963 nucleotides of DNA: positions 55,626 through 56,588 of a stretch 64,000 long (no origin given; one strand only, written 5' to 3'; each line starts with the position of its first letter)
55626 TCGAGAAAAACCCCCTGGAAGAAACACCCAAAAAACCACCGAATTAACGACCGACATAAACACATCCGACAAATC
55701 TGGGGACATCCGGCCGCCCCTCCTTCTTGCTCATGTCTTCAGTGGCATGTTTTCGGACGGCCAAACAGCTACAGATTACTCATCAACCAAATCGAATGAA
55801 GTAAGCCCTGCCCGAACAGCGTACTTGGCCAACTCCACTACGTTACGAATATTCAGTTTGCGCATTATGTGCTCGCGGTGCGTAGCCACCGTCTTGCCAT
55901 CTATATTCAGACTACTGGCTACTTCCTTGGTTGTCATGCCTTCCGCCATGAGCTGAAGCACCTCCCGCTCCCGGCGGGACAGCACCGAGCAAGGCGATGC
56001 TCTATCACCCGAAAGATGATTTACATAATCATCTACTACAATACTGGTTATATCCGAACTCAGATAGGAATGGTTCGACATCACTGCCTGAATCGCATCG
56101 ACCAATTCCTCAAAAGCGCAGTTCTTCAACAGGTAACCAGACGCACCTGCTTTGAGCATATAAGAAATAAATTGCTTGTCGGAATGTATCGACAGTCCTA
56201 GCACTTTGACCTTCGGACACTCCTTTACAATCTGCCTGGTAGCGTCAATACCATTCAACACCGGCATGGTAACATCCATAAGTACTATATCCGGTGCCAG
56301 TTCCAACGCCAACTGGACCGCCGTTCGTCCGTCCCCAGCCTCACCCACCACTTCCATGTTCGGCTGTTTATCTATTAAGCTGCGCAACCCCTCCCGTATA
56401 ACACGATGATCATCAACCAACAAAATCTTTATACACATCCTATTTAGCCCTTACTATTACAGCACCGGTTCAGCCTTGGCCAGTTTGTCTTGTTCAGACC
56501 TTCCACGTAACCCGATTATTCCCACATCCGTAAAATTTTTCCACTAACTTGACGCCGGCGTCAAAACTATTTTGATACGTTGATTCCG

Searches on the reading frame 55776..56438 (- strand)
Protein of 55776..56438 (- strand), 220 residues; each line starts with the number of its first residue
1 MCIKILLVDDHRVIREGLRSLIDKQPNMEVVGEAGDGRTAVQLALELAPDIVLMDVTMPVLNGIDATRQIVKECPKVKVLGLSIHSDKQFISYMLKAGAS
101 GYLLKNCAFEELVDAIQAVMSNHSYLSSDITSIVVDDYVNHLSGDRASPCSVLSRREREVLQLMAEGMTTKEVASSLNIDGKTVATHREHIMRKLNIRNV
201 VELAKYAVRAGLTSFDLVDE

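Call 9: search_protein_families(library=pfam, proteins=[window:55776-56438:-])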
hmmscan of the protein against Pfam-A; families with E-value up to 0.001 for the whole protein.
window:55776-56438:- (220 aa): 3 families
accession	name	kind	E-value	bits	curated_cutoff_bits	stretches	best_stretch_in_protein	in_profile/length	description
PF00072.30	Response_reg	-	7.8e-28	97.3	30.2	1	5-117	1-111/111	Response regulator receiver domain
PF00196.25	GerE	-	4.3e-21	74.7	23.5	1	151-207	1-57/57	Bacterial regulatory proteins, luxR family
PF08281.18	Sigma70_r4_2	-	4.7e-06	26.6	25.7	1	153-195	11-54/54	Sigma-70, region 4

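Call 39: find_encoding_contigs(protein=window:55776-56438:-, flank=3000, max_places=10)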
Protein window:55776-56438:- (220 aa): 18 contigs read that carry it; 10 places shown.
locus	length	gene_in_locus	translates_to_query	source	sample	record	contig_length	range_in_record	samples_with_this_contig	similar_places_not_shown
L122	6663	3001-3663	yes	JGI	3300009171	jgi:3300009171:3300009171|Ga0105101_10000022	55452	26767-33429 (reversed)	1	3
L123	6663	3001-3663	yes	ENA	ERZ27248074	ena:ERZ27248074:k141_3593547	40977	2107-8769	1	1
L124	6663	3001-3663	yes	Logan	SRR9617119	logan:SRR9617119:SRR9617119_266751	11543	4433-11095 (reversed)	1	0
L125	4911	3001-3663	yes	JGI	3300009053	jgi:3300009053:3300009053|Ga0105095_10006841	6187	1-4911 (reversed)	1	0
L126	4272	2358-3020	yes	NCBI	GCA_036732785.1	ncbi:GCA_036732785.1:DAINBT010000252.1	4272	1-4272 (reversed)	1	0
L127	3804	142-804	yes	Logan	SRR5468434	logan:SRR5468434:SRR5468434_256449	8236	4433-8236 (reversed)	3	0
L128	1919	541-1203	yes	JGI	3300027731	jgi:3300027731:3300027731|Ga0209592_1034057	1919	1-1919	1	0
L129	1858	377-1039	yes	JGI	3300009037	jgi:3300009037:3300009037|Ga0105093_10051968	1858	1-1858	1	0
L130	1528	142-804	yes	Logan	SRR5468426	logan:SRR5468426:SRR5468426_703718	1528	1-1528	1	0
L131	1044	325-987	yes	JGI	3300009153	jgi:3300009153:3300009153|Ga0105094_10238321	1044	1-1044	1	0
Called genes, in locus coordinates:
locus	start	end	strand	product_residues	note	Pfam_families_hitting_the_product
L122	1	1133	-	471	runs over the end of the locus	PF22694:CtpB_N-like, PF00595:PDZ, PF13180:PDZ_2, PF17820:PDZ_6, PF03572:Peptidase_S41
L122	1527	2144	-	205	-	PF00072:Response_reg, PF00196:GerE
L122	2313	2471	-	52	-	-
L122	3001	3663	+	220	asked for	PF00072:Response_reg, PF00196:GerE, PF08281:Sigma70_r4_2 (weak)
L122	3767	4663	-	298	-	-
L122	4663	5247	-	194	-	PF12710:HAD (faint), PF00702:Hydrolase, PF13419:HAD_2, PF13242:Hydrolase_like (weak)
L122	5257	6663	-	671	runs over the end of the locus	PF00330:Aconitase, PF00694:Aconitase_C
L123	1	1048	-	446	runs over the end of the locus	PF22694:CtpB_N-like, PF00595:PDZ, PF13180:PDZ_2, PF17820:PDZ_6, PF03572:Peptidase_S41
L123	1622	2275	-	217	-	PF00072:Response_reg, PF00196:GerE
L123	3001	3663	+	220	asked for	PF00072:Response_reg, PF00196:GerE, PF08281:Sigma70_r4_2 (weak)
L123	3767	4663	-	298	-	-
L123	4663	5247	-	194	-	PF12710:HAD (faint), PF00702:Hydrolase, PF13419:HAD_2, PF13242:Hydrolase_like (weak)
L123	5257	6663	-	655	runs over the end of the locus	PF00330:Aconitase, PF00694:Aconitase_C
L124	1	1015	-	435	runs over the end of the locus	PF22694:CtpB_N-like, PF00595:PDZ, PF13180:PDZ_2, PF17820:PDZ_6, PF03572:Peptidase_S41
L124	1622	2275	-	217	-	PF00072:Response_reg, PF00196:GerE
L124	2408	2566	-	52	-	-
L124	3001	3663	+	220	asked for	PF00072:Response_reg, PF00196:GerE, PF08281:Sigma70_r4_2 (weak)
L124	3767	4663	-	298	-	-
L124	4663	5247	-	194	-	PF12710:HAD (faint), PF00702:Hydrolase, PF13419:HAD_2, PF13242:Hydrolase_like (weak)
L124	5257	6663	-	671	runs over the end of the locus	PF00330:Aconitase, PF00694:Aconitase_C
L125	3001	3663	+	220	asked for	PF00072:Response_reg, PF00196:GerE, PF08281:Sigma70_r4_2 (weak)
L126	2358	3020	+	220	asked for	PF00072:Response_reg, PF00196:GerE, PF08281:Sigma70_r4_2 (weak)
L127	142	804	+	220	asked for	PF00072:Response_reg, PF00196:GerE, PF08281:Sigma70_r4_2 (weak)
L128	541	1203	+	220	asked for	PF00072:Response_reg, PF00196:GerE, PF08281:Sigma70_r4_2 (weak)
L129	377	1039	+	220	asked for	PF00072:Response_reg, PF00196:GerE, PF08281:Sigma70_r4_2 (weak)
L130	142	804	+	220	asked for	PF00072:Response_reg, PF00196:GerE, PF08281:Sigma70_r4_2 (weak)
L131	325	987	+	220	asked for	PF00072:Response_reg, PF00196:GerE, PF08281:Sigma70_r4_2 (weak)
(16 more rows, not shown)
